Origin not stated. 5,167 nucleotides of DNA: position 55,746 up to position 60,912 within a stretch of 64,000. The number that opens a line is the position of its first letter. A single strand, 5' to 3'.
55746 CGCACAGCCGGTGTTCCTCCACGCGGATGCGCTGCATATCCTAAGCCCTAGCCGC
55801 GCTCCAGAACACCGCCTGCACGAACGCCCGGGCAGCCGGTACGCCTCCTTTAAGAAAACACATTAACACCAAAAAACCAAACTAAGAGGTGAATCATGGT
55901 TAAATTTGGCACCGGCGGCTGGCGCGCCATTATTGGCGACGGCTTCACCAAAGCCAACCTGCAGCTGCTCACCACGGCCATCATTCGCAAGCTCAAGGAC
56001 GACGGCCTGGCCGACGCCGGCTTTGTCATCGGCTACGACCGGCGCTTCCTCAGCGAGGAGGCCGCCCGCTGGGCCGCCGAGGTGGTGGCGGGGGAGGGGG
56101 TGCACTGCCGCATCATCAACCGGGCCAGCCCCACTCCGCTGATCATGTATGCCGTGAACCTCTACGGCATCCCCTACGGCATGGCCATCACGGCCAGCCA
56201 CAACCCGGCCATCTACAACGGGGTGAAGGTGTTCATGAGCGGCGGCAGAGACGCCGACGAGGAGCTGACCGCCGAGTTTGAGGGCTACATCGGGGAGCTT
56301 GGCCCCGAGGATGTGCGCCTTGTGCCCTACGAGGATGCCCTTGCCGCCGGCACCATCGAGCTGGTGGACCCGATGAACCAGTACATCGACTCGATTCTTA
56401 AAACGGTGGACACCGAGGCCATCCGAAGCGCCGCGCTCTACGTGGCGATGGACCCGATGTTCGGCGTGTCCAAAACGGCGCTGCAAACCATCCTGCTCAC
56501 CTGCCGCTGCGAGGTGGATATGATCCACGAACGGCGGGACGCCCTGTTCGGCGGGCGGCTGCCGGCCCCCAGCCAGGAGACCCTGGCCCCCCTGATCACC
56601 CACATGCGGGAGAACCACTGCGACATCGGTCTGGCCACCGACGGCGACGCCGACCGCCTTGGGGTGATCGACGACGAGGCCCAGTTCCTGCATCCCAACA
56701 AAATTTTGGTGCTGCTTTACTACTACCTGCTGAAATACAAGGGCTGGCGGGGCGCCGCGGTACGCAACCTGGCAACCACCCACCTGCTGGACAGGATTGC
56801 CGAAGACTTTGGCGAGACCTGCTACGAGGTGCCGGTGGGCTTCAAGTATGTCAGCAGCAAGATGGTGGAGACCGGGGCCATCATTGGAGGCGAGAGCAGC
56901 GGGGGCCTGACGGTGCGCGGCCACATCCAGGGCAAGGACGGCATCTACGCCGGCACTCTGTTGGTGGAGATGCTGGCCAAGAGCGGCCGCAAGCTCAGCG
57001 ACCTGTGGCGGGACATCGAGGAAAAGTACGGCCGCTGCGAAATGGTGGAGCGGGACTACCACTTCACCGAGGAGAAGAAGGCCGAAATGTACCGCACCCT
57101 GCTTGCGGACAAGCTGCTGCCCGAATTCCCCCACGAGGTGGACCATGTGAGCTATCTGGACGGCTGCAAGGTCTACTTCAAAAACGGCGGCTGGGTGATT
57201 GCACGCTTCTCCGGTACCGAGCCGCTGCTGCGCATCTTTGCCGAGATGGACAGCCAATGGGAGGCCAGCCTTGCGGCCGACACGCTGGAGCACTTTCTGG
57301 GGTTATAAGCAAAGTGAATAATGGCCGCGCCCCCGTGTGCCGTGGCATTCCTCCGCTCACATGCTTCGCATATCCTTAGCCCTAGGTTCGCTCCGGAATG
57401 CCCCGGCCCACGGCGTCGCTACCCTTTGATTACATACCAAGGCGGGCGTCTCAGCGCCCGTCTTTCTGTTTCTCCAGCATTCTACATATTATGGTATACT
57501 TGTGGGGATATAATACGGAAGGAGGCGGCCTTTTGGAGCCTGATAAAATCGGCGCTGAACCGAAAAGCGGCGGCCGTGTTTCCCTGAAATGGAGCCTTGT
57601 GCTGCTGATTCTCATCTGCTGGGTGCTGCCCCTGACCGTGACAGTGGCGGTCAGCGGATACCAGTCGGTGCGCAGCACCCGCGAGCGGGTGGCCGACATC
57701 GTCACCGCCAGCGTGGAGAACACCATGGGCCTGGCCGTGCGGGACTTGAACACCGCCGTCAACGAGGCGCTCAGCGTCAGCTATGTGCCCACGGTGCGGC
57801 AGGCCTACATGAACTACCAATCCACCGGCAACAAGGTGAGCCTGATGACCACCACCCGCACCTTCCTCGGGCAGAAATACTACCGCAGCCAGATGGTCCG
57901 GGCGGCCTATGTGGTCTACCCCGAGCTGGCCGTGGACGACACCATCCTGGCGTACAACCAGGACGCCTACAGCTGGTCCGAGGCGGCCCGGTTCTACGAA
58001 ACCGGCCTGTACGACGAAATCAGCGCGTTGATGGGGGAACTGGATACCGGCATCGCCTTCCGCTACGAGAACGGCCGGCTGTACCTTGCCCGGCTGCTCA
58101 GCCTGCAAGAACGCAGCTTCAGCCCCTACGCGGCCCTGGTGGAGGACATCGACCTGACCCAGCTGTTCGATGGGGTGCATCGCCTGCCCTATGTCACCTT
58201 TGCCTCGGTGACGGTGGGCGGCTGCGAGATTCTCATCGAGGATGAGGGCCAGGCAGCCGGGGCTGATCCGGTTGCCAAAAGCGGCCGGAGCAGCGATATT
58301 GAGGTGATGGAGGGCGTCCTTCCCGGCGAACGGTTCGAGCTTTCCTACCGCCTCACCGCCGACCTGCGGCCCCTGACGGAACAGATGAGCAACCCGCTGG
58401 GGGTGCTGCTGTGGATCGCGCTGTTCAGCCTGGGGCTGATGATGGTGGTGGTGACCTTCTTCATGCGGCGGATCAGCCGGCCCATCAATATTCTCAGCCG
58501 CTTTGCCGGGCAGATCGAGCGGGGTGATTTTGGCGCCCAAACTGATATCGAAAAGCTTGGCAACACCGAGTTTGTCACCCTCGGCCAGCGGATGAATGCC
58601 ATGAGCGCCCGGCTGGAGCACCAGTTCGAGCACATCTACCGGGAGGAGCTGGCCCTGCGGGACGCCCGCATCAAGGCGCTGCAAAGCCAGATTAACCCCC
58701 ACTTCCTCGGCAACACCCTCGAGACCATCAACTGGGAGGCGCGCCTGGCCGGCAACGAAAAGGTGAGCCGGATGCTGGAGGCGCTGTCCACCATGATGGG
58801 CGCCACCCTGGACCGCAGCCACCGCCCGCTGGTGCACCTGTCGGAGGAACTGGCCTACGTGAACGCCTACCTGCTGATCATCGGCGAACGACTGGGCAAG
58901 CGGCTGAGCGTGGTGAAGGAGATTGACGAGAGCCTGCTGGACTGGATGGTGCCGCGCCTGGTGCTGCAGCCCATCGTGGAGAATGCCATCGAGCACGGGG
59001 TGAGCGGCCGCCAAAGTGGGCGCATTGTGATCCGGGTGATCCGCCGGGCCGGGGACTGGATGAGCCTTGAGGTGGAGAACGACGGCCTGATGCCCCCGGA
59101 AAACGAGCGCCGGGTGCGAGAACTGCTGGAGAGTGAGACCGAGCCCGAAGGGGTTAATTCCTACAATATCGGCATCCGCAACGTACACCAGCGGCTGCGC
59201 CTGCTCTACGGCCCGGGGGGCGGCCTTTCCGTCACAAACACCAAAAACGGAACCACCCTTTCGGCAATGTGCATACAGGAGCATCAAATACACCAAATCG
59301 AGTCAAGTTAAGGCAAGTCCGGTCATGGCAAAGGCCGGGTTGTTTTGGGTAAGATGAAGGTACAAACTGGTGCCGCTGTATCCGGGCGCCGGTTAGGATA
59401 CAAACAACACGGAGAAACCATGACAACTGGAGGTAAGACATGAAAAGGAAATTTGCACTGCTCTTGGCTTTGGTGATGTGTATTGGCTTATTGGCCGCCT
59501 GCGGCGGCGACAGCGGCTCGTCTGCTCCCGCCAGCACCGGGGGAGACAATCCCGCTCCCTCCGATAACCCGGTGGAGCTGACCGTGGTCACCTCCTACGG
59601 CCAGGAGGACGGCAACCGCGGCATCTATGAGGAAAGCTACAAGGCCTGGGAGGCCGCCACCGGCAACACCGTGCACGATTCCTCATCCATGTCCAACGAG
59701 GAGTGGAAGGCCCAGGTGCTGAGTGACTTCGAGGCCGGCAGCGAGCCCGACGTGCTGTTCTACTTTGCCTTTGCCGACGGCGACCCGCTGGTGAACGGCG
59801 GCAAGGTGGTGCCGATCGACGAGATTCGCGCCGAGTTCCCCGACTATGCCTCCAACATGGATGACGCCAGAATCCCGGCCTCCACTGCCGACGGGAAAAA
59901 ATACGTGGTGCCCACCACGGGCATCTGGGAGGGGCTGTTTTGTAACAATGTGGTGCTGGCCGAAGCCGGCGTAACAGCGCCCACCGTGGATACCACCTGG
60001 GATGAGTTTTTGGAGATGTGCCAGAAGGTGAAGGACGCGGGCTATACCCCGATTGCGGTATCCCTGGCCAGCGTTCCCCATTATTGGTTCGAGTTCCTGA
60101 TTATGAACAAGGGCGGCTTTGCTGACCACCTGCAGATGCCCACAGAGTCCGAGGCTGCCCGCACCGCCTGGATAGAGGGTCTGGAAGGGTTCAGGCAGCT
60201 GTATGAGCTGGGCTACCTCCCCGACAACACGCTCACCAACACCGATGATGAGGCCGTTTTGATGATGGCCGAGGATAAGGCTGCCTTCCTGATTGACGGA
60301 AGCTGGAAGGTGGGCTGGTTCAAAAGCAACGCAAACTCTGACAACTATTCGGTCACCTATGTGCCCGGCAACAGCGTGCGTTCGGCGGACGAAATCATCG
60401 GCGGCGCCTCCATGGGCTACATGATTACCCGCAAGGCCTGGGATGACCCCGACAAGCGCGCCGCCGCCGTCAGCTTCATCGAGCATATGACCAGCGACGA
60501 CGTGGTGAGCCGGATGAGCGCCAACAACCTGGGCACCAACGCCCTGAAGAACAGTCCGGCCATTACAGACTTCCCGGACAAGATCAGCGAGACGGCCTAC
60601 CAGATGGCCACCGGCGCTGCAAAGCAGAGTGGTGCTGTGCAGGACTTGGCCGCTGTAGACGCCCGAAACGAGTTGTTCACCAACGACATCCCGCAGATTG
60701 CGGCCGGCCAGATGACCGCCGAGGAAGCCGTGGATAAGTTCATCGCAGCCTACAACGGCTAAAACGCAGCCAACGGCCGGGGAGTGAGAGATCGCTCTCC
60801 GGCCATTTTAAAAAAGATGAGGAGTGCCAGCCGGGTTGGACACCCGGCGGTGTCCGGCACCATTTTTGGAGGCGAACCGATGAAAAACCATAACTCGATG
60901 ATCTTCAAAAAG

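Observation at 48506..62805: Five copies of an ~80-90 nt structured repeat with a conserved asymmetric core and compensatory stem changes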

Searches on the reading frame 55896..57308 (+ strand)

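Call 23: search_protein_families(library=pfam, proteins=[window:55896-57308:+])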
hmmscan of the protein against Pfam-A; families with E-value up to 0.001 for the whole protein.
window:55896-57308:+ (470 aa): 4 families
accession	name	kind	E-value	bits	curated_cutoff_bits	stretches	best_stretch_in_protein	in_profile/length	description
PF02878.22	PGM_PMM_I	-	2.2e-29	102.4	22.5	1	2-130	2-129/138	Phosphoglucomutase/phosphomannomutase, alpha/beta/alpha domain I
PF02880.22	PGM_PMM_III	-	3.8e-28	98.4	20.7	1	267-378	2-115/115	Phosphoglucomutase/phosphomannomutase, alpha/beta/alpha domain III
PF02879.22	PGM_PMM_II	-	1.5e-22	80.5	29.3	1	162-260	2-101/103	Phosphoglucomutase/phosphomannomutase, alpha/beta/alpha domain II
PF00408.26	PGM_PMM_IV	-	1.3e-06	28.8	23.1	1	425-458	27-59/68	Phosphoglucomutase/phosphomannomutase, C-terminal domain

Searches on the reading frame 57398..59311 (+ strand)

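Call 23: search_protein_families(library=pfam, proteins=[window:57398-59311:+])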
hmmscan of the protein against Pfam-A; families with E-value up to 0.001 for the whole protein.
window:57398-59311:+ (637 aa): 3 families
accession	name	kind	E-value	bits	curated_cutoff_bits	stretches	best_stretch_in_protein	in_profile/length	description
PF06580.19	His_kinase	-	5.4e-22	78.3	25.2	1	423-503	1-81/81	Histidine kinase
PF00672.30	HAMP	-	4.1e-07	30.7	25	1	354-407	1-52/53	HAMP domain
PF02518.31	HATPase_c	-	5.7e-06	27.2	26.4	1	520-622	7-104/111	Histidine kinase-, DNA gyrase B-, and HSP90-like ATPase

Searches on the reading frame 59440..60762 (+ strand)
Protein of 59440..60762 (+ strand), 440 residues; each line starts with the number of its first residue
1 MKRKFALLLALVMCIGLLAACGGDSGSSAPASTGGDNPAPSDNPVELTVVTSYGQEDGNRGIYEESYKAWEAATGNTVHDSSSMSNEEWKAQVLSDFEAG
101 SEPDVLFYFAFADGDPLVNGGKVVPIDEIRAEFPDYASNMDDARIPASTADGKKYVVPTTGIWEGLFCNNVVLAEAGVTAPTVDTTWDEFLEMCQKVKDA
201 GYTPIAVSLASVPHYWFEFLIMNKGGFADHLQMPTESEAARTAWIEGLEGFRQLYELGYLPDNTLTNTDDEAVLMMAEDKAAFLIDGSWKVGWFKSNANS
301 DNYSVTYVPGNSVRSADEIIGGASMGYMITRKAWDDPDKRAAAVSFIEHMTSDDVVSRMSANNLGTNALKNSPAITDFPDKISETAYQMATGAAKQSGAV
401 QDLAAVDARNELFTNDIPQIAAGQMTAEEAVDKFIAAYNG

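Call 10: search_protein_families(library=ncbifam, proteins=[window:59440-60762:+])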
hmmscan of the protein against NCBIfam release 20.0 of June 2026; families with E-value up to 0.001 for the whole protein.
window:59440-60762:+ (440 aa): 2 families
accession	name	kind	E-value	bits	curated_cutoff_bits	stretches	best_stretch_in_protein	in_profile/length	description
TIGR03850.1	bind_CPR_0540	equivalog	2.1e-16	59.6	299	1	150-435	147-429/437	carbohydrate ABC transporter substrate-binding protein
TIGR03851.1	chitin_NgcE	equivalog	4.2e-08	32.5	399.65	1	15-434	4-434/450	N-acetylglucosamine/diacetylchitobiose ABC transporter substrate-binding protein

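Call 19: find_encoding_contigs(protein=window:59440-60762:+, flank=10000, max_places=6)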
Protein window:59440-60762:+ (440 aa): no gene with exactly this product is on record in the collection.
